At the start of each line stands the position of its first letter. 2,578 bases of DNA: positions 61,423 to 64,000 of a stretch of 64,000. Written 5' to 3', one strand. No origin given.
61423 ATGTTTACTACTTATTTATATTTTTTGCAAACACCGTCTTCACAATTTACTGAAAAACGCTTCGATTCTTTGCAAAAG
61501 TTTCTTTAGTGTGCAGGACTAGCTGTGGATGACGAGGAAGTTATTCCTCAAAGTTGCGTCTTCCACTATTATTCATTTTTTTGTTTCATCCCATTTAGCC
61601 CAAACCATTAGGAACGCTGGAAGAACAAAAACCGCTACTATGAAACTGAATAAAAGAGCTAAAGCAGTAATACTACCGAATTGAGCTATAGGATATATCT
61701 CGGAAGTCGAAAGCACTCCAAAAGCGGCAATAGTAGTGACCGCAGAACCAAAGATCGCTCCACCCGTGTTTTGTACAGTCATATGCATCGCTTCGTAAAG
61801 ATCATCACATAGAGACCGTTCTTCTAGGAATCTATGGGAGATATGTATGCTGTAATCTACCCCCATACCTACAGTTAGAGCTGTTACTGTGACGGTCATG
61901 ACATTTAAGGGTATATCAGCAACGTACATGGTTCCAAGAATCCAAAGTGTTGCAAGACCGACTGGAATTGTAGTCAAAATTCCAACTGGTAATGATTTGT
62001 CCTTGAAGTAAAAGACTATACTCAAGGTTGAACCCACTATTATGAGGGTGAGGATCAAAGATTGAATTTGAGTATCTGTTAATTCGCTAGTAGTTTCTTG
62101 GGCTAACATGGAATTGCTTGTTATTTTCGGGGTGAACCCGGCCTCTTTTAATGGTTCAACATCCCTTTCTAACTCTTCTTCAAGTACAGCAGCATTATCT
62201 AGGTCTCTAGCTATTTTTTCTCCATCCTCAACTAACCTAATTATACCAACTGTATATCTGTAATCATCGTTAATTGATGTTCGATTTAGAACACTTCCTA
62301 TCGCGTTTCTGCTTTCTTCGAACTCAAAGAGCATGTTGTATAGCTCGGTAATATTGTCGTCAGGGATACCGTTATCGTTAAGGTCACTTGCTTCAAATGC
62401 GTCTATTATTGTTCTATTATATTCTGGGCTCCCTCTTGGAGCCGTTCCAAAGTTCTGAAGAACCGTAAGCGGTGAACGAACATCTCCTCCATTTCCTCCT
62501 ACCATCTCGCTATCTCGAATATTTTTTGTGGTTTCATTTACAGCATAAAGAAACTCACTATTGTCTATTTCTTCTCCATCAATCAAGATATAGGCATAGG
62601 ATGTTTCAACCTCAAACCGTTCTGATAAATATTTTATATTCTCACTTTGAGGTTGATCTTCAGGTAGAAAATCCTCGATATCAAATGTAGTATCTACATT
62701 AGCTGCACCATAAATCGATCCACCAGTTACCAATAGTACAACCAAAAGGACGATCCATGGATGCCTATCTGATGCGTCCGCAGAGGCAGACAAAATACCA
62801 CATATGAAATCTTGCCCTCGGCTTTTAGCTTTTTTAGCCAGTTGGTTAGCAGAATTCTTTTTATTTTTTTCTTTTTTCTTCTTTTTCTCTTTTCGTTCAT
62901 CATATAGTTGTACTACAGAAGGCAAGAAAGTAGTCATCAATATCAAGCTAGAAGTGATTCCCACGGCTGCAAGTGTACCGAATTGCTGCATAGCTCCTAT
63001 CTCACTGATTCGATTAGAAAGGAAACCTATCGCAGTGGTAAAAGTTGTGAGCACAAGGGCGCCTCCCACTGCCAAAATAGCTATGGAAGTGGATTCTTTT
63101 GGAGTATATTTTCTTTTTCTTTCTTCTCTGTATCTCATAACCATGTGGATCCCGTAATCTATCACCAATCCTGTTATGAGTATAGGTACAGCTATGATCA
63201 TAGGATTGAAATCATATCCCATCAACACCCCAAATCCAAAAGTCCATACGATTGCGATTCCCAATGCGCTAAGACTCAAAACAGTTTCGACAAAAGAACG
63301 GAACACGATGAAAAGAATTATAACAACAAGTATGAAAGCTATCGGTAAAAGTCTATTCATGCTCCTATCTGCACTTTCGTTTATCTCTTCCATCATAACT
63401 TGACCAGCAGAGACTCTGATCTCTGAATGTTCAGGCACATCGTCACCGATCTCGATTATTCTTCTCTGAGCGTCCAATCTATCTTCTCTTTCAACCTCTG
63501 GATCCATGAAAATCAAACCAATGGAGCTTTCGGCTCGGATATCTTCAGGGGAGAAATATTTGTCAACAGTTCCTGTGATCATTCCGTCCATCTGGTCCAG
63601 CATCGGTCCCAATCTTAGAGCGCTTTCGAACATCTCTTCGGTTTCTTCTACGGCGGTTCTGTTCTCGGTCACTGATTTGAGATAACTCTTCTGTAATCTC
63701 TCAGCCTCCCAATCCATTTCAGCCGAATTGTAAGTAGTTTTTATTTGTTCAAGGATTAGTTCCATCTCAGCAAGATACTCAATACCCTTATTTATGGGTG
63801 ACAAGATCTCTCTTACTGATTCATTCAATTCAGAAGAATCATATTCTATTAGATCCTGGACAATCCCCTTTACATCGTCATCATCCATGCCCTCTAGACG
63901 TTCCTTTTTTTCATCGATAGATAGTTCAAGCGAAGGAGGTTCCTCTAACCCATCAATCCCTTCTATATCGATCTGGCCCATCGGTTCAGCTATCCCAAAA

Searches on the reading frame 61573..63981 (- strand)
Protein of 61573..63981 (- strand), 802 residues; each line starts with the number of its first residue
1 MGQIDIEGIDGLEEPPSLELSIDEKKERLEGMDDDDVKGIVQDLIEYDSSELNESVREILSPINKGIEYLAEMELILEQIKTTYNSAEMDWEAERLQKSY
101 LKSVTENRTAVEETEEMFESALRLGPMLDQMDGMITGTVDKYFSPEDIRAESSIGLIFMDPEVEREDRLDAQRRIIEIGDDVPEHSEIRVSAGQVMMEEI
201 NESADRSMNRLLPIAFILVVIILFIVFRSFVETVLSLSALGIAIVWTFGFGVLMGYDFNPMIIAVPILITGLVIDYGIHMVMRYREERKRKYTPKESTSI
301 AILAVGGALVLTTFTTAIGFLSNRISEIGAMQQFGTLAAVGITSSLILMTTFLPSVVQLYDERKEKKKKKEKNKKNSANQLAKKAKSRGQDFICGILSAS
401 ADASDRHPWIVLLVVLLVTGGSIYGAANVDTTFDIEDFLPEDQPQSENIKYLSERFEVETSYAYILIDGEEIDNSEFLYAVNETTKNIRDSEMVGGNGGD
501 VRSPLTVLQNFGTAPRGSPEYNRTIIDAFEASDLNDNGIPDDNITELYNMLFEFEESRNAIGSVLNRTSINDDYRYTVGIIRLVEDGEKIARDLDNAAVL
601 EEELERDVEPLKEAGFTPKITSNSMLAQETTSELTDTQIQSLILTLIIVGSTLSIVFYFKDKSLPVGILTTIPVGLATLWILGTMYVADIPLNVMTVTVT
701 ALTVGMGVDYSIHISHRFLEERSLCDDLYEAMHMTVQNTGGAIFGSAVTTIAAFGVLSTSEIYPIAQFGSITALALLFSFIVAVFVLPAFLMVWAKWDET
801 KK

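Call 31: search_protein_families(library=pfam, proteins=[window:61573-63981:-], max_evalue=0.01)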
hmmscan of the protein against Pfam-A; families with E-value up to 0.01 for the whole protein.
window:61573-63981:- (802 aa): 4 families
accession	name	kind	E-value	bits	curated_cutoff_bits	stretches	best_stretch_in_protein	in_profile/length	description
PF03176.21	MMPL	-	4e-47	161.2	20.5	2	102-371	55-313/333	MMPL family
PF00873.25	ACR_tran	-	8.7e-19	67.2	28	2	174-433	302-552/1021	AcrB/AcrD/AcrF family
PF12349.14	Sterol-sensing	-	1.5e-16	61.1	22.3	2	233-369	9-145/153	Sterol-sensing domain of SREBP cleavage-activation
PF02460.24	Patched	-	5.3e-14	52.7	23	2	226-357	24-154/156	Patched SSD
